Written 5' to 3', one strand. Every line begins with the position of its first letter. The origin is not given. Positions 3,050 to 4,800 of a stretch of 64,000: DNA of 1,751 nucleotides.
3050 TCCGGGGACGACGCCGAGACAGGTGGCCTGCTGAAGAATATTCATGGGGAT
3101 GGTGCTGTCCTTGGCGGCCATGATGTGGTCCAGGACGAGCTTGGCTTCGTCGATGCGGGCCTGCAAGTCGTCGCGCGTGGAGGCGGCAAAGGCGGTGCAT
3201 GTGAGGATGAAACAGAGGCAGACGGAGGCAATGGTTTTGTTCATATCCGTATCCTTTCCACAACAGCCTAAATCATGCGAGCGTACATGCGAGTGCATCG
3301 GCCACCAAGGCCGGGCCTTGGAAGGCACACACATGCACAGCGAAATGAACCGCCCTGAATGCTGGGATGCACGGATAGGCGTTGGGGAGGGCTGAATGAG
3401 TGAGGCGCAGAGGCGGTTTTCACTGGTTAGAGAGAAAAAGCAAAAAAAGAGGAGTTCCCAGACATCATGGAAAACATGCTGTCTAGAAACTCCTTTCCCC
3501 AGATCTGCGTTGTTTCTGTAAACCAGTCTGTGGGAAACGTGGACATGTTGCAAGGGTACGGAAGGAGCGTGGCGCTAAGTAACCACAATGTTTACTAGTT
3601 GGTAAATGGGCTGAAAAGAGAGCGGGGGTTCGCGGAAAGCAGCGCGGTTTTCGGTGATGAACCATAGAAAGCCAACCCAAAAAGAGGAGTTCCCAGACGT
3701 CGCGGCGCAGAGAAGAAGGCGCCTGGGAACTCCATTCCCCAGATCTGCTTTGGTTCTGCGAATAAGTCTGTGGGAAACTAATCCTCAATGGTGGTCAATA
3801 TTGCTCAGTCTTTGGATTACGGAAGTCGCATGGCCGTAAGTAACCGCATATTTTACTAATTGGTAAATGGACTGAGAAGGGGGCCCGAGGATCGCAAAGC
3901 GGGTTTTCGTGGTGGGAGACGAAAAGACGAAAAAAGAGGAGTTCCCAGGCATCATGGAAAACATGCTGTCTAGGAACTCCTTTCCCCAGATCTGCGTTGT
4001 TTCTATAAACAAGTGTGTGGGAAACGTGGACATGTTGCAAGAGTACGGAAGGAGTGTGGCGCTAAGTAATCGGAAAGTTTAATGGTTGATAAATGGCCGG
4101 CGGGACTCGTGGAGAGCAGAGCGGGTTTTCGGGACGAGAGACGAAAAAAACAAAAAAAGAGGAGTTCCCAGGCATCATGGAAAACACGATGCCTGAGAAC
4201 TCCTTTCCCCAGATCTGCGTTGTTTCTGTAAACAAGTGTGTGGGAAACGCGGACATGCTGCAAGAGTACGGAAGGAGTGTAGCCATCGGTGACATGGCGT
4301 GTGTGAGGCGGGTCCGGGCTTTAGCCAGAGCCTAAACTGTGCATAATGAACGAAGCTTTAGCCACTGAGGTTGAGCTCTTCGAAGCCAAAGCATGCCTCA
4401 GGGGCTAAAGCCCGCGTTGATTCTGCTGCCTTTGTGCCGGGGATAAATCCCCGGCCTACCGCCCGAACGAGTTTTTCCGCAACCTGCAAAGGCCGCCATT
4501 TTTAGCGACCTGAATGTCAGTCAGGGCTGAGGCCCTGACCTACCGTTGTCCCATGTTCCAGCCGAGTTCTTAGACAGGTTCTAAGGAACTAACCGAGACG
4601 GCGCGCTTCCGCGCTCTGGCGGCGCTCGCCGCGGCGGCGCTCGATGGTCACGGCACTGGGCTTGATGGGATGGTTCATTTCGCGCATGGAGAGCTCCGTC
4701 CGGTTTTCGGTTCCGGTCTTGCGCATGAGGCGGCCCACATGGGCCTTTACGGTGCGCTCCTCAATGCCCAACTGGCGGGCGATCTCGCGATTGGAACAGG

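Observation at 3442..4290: Tandem array of four structured, self-terminating units: candidate sibling small-RNA family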

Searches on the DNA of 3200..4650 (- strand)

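Call 5: search_rna_families(source=window, start=3200, end=4650, threshold=evalue, max_evalue=10, show_alignments=4)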
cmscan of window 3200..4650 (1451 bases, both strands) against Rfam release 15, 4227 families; matches with E-value up to 10: 11.
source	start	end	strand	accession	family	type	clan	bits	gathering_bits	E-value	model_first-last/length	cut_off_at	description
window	4142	4212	-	RF00766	mir-335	Gene; miRNA;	-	25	64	0.0081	1-92/92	no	mir-335 microRNA precursor family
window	3685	3734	-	RF04274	mir-9223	Gene; miRNA;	-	20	53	0.48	1-76/76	no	mir-9223 microRNA precursor family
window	4155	4207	-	RF03873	mir-3192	Gene; miRNA;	-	19.2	80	1.2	1-77/77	no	mir-3192 microRNA precursor family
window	3432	3513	-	RF00249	mir-46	Gene; miRNA;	-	18.7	44.7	1.3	1-85/85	no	mir-46/mir-47/mir-281 microRNA precursor family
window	4436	4503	+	RF01394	isrK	Gene; sRNA;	-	17.1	50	0.68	1-77/77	no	isrK Hfq binding RNA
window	3678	3739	+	RF03483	MIR319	Gene; miRNA;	-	16.9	54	3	1-92/92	no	MIR319 microRNA precursor family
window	3754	3788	-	RF04255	MIR8001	Gene; miRNA;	-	16.3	90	9.4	1-67/67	no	MIR8001 microRNA precursor family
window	4414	4527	-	RF02972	engA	Cis-reg;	-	14.5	46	7.2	1-101/101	no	engA RNA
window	3707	3766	+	RF01151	snoU82P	Gene; snRNA; snoRNA; CD-box;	-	13.8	42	1.3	1-55/55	no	Small nucleolar RNA U82P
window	3461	3510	-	RF00534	SgrS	Gene; antisense;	-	12.9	37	0.81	171-225/232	no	SgrS RNA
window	4462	4520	+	RF01985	ZEB2_AS1_2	Gene; lncRNA;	-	12.8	70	5.9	1-61/61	no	ZEB2 antisense RNA 1 conserved region 2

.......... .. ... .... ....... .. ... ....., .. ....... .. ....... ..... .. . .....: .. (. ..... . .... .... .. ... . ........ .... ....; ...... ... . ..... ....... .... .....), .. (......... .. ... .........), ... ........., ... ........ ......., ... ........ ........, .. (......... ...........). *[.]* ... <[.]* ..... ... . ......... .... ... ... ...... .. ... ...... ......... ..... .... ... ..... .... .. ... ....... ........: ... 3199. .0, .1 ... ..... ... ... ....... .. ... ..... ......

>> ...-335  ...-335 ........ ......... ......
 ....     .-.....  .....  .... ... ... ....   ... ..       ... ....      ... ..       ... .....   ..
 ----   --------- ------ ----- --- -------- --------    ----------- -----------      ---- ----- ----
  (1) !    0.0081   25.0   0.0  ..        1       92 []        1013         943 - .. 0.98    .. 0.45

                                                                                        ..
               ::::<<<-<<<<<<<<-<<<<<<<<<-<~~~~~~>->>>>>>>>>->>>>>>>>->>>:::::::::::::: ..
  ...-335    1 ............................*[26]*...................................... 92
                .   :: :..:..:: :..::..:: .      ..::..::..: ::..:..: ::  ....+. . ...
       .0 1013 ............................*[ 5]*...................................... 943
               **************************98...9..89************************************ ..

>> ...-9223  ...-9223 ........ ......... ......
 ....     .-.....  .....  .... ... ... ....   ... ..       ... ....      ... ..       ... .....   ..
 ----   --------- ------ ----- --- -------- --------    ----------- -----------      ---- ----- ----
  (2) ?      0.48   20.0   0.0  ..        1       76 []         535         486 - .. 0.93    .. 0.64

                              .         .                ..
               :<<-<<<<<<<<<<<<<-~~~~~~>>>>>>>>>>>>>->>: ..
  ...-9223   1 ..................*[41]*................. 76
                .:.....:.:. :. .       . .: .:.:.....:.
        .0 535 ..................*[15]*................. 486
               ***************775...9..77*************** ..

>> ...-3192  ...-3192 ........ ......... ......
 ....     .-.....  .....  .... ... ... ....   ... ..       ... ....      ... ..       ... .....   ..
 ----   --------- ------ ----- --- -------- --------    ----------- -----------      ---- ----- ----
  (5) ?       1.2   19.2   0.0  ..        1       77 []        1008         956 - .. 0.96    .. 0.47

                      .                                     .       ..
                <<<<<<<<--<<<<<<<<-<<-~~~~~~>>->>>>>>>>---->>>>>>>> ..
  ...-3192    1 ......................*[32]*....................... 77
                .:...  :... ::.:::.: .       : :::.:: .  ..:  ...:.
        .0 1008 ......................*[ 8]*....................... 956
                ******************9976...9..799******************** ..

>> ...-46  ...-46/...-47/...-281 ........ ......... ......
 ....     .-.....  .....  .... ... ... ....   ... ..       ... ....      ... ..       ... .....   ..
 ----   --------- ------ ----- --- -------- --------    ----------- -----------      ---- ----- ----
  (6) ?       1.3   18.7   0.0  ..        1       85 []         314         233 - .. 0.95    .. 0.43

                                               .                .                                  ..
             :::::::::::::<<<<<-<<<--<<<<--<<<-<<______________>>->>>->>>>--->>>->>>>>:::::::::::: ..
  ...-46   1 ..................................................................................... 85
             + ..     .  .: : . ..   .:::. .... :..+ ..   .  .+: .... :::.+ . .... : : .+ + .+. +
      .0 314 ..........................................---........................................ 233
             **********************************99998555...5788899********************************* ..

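Call 39: build_rna_model(alignment_id=A2, structure=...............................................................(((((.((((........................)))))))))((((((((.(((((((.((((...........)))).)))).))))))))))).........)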
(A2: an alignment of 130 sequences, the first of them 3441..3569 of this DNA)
Model R1 built from alignment A2 (130 sequences, 168 columns); structure: as given.
model positions 129; base pairs 28; branch points 1; effective number of sequences 2.26; information 0.59 bits per position. Calibrated on 0.2 Mb of random sequence (short: E-values are rough).
structure used (alignment columns):
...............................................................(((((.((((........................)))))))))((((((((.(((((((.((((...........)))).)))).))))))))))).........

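Call 40: search_with_rna_model(model_id=R1, source=window, max_evalue=1)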
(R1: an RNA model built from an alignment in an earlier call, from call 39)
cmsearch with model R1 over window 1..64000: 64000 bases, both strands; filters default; matches with E-value up to 1: 8.
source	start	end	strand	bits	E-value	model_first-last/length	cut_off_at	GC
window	4151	4279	-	134.1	6.3e-41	1-129/129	no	0.49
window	3928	4056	-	132.9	1.5e-40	1-129/129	no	0.47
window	3441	3569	-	132.1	2.7e-40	1-129/129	no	0.47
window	3676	3814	-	80.2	1.7e-23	1-129/129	no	0.51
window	4160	4204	+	36.5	2.5e-09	76-120/129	no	0.51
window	3937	3981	+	35.2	6.7e-09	76-120/129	no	0.49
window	3417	3496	+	34.7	9.1e-09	34-122/129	no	0.38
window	3686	3733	+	16.9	0.0055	77-119/129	no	0.67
